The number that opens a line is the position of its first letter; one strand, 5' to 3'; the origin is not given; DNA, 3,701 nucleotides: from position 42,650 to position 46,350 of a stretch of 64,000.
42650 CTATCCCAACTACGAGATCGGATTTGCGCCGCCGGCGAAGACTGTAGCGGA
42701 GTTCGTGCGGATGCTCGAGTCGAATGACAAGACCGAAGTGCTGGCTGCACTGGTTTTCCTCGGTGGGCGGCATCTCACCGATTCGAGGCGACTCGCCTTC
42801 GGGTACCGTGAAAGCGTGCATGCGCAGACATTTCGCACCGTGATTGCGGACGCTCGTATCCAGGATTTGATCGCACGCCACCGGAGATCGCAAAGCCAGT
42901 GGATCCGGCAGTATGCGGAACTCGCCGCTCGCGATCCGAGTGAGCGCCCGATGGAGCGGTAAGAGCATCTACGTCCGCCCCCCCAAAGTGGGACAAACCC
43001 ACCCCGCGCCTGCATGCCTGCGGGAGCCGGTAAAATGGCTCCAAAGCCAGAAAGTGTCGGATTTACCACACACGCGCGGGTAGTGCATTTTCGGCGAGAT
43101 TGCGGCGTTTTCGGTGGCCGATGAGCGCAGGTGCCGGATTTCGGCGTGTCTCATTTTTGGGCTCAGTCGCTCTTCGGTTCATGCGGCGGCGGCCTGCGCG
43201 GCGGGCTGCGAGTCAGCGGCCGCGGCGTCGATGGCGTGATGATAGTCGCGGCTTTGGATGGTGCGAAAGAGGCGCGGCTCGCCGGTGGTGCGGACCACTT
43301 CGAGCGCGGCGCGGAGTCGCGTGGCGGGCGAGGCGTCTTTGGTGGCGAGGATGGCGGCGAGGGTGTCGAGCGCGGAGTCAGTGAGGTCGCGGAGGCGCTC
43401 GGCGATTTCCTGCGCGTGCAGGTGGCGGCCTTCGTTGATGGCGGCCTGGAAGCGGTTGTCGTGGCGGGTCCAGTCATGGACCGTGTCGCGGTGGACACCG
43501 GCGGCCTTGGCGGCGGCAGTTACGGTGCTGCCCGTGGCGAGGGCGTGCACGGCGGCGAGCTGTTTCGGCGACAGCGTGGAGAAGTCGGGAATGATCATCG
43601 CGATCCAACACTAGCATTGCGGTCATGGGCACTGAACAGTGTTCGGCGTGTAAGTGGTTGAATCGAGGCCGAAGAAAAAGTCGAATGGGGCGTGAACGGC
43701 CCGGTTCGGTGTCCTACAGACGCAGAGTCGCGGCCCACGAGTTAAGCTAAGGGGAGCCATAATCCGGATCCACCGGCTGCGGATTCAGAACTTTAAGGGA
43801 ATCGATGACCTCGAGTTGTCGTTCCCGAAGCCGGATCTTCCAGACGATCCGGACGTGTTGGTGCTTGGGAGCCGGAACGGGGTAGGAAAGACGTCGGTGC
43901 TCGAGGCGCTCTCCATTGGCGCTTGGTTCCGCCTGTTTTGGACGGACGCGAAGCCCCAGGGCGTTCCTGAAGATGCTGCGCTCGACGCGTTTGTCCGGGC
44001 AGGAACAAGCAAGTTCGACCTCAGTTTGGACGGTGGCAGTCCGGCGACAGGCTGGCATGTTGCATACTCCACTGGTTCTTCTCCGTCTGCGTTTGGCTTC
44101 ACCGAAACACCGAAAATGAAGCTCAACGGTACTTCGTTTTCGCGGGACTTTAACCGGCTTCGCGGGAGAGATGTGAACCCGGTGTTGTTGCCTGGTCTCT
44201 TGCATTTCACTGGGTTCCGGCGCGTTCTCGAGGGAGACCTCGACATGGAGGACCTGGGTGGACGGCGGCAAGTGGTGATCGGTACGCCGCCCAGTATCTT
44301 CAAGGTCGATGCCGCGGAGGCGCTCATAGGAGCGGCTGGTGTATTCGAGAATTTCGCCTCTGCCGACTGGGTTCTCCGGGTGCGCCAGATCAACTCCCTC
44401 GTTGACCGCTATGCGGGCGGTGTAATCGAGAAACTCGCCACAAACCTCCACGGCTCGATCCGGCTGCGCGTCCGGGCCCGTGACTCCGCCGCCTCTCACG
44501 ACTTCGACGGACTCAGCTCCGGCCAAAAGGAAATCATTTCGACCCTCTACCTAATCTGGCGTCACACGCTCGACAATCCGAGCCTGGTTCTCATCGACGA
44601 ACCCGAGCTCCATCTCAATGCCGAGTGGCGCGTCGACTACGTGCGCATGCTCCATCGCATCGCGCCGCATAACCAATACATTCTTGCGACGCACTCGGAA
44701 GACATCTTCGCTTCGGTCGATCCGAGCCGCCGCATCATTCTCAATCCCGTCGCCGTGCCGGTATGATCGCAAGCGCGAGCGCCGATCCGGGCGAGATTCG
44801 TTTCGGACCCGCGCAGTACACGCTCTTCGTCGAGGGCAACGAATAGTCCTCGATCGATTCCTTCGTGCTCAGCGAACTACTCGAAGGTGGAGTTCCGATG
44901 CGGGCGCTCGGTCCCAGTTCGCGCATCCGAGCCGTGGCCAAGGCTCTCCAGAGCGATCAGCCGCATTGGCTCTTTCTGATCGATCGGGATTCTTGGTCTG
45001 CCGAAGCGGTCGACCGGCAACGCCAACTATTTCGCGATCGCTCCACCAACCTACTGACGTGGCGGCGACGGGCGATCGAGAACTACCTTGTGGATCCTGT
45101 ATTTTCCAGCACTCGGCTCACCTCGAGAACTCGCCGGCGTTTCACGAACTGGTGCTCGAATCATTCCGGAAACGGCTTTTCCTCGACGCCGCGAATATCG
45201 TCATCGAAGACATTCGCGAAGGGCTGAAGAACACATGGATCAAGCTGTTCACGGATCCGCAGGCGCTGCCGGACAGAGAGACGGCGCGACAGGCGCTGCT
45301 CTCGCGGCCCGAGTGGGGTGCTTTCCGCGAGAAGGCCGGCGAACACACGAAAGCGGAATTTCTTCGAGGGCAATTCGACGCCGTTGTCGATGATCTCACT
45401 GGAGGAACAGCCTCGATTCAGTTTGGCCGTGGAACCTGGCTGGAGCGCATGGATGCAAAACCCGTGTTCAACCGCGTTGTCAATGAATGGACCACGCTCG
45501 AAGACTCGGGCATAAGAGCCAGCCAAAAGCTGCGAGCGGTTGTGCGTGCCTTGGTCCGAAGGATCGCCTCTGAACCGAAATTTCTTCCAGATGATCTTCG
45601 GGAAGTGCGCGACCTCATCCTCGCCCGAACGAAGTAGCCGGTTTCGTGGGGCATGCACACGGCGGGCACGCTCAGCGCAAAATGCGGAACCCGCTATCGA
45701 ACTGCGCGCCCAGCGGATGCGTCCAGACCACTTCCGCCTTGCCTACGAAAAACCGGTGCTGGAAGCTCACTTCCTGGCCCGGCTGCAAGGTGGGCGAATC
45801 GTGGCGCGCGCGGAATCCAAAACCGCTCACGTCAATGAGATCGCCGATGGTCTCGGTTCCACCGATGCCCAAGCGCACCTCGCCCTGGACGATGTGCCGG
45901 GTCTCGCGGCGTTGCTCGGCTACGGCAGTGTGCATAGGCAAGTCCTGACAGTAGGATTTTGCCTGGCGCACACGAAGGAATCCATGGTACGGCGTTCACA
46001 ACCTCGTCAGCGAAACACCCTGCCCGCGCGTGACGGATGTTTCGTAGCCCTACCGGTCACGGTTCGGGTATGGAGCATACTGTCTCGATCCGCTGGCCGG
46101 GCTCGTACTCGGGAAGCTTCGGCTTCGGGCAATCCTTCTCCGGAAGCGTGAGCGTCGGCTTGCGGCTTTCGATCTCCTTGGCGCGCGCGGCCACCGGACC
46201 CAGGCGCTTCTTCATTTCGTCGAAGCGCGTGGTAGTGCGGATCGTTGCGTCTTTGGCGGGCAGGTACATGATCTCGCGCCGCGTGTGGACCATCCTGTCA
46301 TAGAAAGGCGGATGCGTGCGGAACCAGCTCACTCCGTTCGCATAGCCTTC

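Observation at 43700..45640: OLD-family ABC ATPase plus DUF4435 (Toprim-like) two-gene cassette of the PARIS AriA/AriB type, with the DUF4435 partner interrupted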

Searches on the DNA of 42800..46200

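Call 86: search_rna_families(source=window, start=42800, end=46200, threshold=evalue, max_evalue=1)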
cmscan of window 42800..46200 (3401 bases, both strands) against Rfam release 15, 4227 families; matches with E-value up to 1: 0.
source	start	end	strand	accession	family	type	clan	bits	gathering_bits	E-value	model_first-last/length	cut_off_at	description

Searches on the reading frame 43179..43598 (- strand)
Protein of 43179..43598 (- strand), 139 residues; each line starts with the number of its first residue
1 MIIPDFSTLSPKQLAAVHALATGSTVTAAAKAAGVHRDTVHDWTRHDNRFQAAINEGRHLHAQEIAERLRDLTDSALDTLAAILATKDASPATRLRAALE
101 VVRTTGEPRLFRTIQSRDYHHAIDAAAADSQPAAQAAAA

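Call 7: search_protein_families(library=pfam, proteins=[window:43179-43598:-], max_evalue=1)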
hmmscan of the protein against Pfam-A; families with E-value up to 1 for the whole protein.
window:43179-43598:- (139 aa): 13 families
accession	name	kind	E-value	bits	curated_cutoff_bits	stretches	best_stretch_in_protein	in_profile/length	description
PF20901.3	Sf6_terminase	-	7.9e-05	23.1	27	1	18-79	11-73/106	Bacteriophage Sf6, terminase small subunit-like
PF13551.12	HTH_29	-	0.00031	21.2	28.1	1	15-43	3-32/64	Winged helix-turn helix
PF13384.12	HTH_23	-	0.0004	20.6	24.6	1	14-46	8-40/50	Homeodomain-like domain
PF13518.12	HTH_28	-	0.0091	16.5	25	1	14-45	3-34/52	Helix-turn-helix domain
PF13556.12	HTH_30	-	0.052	13.8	27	1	19-41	8-30/59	PucR C-terminal helix-turn-helix domain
PF13542.12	HTH_Tnp_ISL3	-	0.058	13.3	27.4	1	18-43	21-46/51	Helix-turn-helix domain of transposase family ISL3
PF13411.12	MerR_1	-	0.063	13.8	21.6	1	25-58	2-34/69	MerR HTH family regulatory protein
PF01710.22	HTH_Tnp_IS630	-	0.065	13.7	21.3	1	16-81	11-77/119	Transposase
PF12728.13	HTH_17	-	0.077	13.7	27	1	25-59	3-35/51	Helix-turn-helix domain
PF12802.13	MarR_2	-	0.1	13.2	27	0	11-41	5-38/61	MarR family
PF09607.16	BrkDBD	-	0.15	12.4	23.4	1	27-53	29-55/58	Brinker DNA-binding domain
PF13560.12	HTH_31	-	0.18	12.6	27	1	21-43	12-34/64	Helix-turn-helix domain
PF13022.12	HTH_Tnp_1_2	-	0.18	12.4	27.9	1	9-56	8-58/122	Helix-turn-helix of insertion element transposase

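Call 8: search_protein_families(library=padloc, proteins=[window:43179-43598:-], max_evalue=1)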
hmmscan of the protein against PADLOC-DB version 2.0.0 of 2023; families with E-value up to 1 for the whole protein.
window:43179-43598:- (139 aa): 1 family
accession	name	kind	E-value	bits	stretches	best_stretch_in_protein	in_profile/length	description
PDLC04133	mad1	-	0.014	13.7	1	25-45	7-27/60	mads_1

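Call 9: search_protein_families(library=ncbifam, proteins=[window:43179-43598:-], max_evalue=1)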
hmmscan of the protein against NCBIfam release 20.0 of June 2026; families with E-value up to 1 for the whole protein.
window:43179-43598:- (139 aa): 4 families
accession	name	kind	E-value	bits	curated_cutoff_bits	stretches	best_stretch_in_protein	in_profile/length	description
NF033545.0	transpos_IS630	equivalog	0.00043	19.8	100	1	15-56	3-47/299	IS630 family transposase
NF033577.2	transpos_IS481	equivalog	0.019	14.5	224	1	17-74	6-61/284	IS481 family transposase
NF033516.0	transpos_IS3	equivalog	0.023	14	160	1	12-76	3-68/369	IS3 family transposase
NF040952.1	Arch_mtprotase_TldD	equivalog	0.16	10.7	635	1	44-83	364-405/443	zinc metalloprotease TldD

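Call 61: search_protein_families(library=phrogs, proteins=[window:43179-43598:-], max_evalue=0.01)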
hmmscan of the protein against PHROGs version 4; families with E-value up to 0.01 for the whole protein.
window:43179-43598:- (139 aa): 6 families
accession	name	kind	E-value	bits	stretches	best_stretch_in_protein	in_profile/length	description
phrog_4044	-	head and packaging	1.9e-08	35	1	15-67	31-83/180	terminase small subunit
phrog_3218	-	head and packaging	3e-06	28.1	1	9-74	19-84/152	terminase small subunit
phrog_2538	-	head and packaging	1.4e-05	26.2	1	9-98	3-84/129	terminase small subunit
phrog_1482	-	head and packaging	2.4e-05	25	1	18-87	25-88/147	terminase small subunit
phrog_7344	-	head and packaging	6e-05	24.3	1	6-106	10-103/161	terminase small subunit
phrog_2474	-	transcription regulation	0.0047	17.8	1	15-70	40-84/118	MerR-like transcriptional regulator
